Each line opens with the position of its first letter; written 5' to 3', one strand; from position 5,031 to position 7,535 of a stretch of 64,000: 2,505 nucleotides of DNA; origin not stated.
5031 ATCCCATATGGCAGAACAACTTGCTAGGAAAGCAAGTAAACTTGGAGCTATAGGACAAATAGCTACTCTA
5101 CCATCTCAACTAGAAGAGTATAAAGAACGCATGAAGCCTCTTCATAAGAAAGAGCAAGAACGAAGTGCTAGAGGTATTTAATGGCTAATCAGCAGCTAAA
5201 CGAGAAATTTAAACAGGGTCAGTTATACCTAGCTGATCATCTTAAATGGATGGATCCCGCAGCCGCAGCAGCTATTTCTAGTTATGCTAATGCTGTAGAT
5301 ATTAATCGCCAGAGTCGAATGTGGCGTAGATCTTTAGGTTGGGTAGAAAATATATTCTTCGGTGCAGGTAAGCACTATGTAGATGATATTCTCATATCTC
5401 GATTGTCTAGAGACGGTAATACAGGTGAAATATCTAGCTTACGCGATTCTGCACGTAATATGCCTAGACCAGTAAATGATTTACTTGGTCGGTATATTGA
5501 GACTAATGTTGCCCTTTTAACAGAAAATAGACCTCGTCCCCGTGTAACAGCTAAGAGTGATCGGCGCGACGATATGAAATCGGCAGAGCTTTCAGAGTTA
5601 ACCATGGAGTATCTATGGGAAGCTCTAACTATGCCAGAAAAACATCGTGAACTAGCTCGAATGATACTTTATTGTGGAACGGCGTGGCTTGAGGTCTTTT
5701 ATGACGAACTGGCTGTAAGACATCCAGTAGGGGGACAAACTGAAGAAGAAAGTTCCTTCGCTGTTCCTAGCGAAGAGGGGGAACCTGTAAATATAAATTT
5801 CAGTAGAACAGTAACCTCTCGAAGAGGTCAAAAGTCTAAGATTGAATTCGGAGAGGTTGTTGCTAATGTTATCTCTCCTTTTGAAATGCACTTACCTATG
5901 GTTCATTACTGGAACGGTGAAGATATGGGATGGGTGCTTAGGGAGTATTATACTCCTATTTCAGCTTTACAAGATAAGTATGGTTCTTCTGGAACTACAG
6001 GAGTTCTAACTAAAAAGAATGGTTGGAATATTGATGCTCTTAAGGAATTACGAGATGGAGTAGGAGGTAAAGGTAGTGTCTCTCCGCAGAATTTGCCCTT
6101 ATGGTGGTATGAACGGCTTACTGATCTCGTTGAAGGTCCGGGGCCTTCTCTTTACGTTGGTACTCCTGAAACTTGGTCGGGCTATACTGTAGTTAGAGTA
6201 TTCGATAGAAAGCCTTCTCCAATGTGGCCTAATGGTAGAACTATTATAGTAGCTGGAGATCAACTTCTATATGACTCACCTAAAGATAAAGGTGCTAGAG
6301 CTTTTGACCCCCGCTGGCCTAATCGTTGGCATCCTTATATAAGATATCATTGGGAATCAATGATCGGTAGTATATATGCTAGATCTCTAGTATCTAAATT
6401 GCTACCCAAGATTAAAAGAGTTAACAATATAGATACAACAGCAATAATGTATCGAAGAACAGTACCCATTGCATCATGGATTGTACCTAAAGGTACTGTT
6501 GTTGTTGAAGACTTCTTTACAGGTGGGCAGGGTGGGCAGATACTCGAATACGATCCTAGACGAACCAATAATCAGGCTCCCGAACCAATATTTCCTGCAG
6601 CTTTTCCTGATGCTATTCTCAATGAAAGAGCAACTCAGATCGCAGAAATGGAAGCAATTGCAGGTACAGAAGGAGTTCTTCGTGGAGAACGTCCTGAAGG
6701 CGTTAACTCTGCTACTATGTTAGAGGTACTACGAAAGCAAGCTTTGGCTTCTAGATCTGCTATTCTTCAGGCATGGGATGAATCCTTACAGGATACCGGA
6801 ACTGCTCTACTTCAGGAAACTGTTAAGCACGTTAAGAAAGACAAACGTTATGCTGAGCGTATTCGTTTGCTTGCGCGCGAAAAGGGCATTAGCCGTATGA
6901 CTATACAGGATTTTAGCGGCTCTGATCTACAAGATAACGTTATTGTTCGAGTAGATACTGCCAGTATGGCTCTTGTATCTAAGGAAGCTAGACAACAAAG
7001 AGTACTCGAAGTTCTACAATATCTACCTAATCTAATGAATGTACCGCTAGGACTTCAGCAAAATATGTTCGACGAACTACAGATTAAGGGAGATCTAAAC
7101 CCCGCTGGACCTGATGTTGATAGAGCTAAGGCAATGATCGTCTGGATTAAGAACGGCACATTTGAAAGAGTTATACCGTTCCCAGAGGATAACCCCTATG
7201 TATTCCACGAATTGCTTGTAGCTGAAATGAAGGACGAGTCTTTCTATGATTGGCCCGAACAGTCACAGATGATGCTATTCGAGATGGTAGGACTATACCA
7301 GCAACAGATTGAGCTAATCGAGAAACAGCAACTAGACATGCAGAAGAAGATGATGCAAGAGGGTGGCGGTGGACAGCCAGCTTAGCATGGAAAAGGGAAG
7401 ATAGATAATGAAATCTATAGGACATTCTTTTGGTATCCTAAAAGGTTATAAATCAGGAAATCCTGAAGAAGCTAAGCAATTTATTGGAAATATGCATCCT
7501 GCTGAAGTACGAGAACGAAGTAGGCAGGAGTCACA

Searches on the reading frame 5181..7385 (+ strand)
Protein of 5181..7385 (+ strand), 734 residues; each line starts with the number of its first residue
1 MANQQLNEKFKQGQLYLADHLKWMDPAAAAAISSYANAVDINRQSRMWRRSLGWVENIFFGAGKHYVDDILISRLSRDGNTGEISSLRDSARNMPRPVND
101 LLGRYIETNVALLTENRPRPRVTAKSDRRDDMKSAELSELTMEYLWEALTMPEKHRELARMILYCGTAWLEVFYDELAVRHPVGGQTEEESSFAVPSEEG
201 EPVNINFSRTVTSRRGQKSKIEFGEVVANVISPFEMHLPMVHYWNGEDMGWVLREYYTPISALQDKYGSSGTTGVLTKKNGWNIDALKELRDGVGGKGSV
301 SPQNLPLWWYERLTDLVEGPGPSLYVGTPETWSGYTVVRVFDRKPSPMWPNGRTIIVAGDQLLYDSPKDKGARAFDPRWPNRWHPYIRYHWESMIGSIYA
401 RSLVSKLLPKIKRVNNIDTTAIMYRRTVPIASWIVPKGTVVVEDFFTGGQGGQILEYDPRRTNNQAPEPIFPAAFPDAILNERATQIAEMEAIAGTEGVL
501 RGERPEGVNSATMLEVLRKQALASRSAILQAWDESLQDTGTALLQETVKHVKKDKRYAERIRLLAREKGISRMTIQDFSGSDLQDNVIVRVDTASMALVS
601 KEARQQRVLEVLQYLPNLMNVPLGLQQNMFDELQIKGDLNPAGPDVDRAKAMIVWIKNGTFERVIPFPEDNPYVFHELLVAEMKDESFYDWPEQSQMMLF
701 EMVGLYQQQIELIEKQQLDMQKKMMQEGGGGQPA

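Call 22: search_protein_families(library=phrogs, proteins=[window:5181-7385:+], max_evalue=0.001)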
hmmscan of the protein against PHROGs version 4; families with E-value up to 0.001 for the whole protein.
window:5181-7385:+ (734 aa): 1 family
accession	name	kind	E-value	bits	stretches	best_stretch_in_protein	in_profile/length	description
phrog_156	-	head and packaging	3.6e-13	49.8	2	351-631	270-549/681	portal protein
